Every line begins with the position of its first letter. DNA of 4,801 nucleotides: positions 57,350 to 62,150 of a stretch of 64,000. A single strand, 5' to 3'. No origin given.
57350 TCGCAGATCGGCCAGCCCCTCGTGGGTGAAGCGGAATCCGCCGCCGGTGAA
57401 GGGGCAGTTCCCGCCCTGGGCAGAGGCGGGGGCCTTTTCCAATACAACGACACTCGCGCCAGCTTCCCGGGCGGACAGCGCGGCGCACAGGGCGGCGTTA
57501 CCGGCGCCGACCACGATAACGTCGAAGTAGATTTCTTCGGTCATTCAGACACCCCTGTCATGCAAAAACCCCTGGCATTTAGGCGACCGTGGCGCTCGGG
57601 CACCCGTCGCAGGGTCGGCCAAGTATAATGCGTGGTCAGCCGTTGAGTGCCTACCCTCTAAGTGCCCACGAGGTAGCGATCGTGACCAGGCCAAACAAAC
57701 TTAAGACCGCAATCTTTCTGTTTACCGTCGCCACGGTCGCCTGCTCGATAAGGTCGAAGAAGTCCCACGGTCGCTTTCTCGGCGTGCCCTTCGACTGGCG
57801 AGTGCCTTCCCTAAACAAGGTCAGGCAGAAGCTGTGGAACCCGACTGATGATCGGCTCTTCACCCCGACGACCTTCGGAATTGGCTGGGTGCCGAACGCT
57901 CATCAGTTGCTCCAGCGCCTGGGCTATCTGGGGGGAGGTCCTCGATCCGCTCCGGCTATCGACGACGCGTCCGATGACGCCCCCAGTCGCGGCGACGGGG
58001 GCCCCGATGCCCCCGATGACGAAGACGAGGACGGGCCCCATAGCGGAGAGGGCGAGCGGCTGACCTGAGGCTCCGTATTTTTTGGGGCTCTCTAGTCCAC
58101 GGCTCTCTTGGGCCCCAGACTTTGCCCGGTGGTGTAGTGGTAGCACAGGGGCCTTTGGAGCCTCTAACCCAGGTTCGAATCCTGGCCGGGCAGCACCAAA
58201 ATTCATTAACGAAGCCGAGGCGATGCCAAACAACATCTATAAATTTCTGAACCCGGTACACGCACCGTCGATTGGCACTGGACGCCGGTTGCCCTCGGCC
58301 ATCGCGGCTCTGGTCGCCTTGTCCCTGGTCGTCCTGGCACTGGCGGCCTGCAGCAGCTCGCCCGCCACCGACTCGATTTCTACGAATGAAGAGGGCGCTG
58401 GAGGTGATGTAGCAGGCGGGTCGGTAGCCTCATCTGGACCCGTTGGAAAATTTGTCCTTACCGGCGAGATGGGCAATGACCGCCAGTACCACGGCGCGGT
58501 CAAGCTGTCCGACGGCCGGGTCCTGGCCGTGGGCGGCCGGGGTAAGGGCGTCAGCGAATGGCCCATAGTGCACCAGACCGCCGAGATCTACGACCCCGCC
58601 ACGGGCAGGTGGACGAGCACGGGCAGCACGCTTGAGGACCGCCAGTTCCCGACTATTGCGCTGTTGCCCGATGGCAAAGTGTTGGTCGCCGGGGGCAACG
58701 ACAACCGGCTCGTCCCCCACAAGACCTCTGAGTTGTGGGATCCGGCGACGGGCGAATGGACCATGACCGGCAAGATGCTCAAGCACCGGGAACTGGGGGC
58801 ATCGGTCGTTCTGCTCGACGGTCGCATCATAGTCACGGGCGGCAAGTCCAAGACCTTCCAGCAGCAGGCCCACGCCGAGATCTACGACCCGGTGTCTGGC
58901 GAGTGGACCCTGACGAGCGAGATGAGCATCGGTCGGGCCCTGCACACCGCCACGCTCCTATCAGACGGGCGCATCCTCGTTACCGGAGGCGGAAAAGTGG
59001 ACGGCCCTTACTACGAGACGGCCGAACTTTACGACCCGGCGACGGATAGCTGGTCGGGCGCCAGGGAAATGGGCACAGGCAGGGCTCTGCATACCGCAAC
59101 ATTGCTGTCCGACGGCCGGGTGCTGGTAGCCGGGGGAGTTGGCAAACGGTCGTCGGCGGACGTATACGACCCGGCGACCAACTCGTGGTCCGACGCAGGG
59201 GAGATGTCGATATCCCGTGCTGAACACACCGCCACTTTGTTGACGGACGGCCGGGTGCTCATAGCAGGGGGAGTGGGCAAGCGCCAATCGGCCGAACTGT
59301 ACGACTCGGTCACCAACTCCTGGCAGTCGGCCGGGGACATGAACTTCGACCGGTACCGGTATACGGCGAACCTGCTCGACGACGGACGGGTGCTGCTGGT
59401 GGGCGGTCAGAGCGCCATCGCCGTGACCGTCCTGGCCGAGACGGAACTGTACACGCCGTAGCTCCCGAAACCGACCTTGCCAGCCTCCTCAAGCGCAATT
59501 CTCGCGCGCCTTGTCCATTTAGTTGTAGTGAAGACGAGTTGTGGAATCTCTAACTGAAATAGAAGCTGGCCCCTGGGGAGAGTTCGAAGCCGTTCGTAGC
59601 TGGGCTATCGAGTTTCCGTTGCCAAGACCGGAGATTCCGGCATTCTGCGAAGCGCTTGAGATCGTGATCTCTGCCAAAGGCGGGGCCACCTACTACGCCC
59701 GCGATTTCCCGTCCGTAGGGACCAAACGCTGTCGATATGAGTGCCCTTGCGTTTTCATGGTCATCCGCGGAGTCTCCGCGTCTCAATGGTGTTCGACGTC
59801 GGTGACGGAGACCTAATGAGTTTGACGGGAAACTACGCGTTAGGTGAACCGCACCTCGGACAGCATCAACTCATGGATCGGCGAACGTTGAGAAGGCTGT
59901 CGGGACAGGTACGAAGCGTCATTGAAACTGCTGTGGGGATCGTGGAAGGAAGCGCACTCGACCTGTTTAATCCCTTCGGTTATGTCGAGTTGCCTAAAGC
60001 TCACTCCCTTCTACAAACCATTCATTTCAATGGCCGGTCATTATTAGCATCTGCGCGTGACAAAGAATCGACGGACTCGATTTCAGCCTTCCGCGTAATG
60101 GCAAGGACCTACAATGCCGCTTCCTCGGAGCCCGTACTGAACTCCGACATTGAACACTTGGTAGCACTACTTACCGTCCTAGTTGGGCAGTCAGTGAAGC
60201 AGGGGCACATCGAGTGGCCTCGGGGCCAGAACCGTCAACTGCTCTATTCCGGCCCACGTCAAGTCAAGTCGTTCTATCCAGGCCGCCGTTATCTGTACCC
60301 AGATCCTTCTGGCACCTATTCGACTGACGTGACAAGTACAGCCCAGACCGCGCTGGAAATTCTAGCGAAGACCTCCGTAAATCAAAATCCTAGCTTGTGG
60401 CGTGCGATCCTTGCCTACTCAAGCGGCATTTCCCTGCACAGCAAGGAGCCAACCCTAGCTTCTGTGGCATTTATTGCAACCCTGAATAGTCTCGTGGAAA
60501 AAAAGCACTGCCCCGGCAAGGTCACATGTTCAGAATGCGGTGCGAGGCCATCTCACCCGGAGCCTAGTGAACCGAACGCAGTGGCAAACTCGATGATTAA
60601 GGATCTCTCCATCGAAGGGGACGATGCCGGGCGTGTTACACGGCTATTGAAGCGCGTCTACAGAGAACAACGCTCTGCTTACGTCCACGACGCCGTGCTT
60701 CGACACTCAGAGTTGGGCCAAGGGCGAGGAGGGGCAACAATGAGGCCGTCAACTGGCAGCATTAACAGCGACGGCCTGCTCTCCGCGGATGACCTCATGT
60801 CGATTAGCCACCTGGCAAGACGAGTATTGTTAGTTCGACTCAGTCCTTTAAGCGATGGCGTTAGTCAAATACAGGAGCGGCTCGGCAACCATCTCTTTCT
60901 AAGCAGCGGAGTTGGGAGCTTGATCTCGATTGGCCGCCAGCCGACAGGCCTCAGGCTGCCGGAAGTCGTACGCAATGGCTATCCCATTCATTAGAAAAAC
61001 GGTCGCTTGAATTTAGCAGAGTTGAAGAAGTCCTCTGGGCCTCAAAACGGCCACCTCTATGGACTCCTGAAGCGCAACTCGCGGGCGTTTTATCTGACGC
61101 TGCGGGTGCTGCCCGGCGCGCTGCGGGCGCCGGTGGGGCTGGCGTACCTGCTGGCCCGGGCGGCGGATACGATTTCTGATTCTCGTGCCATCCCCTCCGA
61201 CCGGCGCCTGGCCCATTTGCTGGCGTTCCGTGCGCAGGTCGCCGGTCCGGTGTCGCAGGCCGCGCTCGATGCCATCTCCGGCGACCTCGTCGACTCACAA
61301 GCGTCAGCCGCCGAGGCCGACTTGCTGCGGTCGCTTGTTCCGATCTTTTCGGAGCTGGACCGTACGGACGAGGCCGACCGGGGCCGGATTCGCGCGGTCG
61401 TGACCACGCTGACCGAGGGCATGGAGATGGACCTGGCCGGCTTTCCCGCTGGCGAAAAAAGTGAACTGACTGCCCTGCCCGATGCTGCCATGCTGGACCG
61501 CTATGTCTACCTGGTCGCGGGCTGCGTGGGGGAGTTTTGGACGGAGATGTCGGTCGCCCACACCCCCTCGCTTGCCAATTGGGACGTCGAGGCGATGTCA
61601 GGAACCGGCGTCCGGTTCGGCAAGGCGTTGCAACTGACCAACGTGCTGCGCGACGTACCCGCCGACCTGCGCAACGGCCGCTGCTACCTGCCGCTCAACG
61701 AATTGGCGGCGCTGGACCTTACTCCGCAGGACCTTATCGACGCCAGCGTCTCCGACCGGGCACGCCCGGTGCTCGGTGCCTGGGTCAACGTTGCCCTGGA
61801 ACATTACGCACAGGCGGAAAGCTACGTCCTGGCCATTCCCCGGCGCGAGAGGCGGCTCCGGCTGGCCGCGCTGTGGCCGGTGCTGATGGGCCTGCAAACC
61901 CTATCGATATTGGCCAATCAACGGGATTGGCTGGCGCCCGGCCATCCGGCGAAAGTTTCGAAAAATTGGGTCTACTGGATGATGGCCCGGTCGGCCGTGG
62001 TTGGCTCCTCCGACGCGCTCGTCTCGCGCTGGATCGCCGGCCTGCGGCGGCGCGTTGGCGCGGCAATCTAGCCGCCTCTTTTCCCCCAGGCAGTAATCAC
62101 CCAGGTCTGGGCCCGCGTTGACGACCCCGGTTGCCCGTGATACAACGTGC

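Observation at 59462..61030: Low-GC islet with a translationally coupled orphan gene pair; the large protein has a HEPN-type Rx4H motif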

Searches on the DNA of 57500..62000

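Call 84: search_rna_families(source=window, start=57500, end=62000, threshold=evalue, max_evalue=1)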
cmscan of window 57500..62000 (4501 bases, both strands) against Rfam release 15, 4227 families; matches with E-value up to 1: 3.
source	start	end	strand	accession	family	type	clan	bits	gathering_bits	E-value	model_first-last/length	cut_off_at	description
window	58123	58193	+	RF00005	tRNA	Gene; tRNA;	CL00001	64.3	29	8.2e-13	1-71/71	no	tRNA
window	58123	58192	+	RF01684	mascRNA-menRNA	Gene;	-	23.3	42.5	0.19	1-56/56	no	MALAT1-associated small cytoplasmic RNA/MEN beta RNA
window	61087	61176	+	RF01390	isrG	Gene; sRNA;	-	16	100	0.31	1-279/279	no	isrG Hfq binding RNA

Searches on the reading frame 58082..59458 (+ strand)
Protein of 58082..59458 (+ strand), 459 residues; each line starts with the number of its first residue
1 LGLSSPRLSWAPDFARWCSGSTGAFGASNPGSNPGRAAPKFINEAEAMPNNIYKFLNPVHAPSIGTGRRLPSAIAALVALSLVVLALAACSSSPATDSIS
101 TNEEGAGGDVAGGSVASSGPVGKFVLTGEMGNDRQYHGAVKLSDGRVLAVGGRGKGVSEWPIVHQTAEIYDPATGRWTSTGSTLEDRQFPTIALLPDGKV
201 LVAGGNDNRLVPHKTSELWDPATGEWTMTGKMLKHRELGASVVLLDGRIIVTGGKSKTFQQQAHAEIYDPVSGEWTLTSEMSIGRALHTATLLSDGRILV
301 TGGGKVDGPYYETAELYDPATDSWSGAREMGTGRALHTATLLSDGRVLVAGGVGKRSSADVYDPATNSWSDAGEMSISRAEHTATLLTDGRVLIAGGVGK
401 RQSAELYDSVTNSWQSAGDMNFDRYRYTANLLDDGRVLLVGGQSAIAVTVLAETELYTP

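Call 5: search_protein_families(library=pfam, proteins=[window:58082-59458:+], max_evalue=1)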
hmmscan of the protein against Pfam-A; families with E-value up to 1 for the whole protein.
window:58082-59458:+ (459 aa): 18 families
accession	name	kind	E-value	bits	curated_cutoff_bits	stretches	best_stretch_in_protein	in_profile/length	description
PF13964.12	Kelch_6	-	2.7e-38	129.2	25.3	6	240-285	5-50/50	Kelch motif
PF13418.12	Kelch_4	-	6.6e-37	125.7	21.6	6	284-326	1-43/49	Galactose oxidase, central domain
PF01344.31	Kelch_1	-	2.4e-36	123.3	20.1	6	239-282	4-46/46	Kelch motif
PF13415.12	Kelch_3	-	2.8e-20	72.4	22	3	296-341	2-47/48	Galactose oxidase, central domain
PF24981.1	Beta-prop_ATRN-LZTR1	-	1.1e-19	71.2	50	4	225-304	134-220/289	Attractin/LZTR1 beta-propeller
PF24681.1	Kelch_KLHDC2_KLHL20_DRC7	-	1.6e-18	67.2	50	2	239-442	1-221/221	KLHDC2/KLHL20/DRC7 Kelch-repeats domain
PF07646.21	Kelch_2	-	2.9e-18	65.2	21.3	3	337-375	4-47/48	Kelch motif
PF25210.1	Kelch_FKB95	-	1.7e-17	64.4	70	3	237-327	33-123/268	FKB95, Kelch-repeats domain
PF07250.17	Glyoxal_oxid_N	-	6.2e-15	55.5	37.5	6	134-207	117-190/243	Glyoxal oxidase N-terminus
PF24996.1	NANM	-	5.1e-12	45.8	45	2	397-445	283-330/350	N-acetylneuraminate epimerase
PF13540.12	RCC1_2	-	8.4e-05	22.7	22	0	191-208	11-28/30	Regulator of chromosome condensation (RCC1) repeat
PF02698.23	DUF218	-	0.00064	20.1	27.6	0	249-313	3-42/133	DUF218 domain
PF18755.6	RAMA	-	0.002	18.5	35.2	0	284-310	43-68/107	Restriction Enzyme Adenine Methylase Associated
PF00400.38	WD40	-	0.013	16.5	27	0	192-210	17-35/39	WD domain, G-beta repeat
PF17164.10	DUF5122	-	0.058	14.1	27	0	196-204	2-10/36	Domain of unknown function (DUF5122) beta-propeller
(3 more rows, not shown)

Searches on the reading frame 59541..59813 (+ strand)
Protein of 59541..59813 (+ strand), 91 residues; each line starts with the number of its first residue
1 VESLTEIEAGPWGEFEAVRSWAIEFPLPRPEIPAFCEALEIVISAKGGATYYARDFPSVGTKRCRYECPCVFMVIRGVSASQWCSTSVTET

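Call 5: search_protein_families(library=pfam, proteins=[window:59541-59813:+], max_evalue=1)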
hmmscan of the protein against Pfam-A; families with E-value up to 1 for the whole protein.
window:59541-59813:+ (91 aa): 0 families

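Call 6: search_protein_families(library=padloc, proteins=[window:59541-59813:+], max_evalue=10)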
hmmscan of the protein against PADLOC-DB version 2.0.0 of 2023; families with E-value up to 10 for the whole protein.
window:59541-59813:+ (91 aa): 0 families

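Call 8: search_protein_families(library=ncbifam, proteins=[window:59541-59813:+], max_evalue=10)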
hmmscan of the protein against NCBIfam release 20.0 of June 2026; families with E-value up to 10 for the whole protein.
window:59541-59813:+ (91 aa): 0 families

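Call 9: search_protein_families(library=phrogs, proteins=[window:59541-59813:+], max_evalue=10)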
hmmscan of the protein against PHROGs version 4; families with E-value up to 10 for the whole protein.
window:59541-59813:+ (91 aa): 0 families
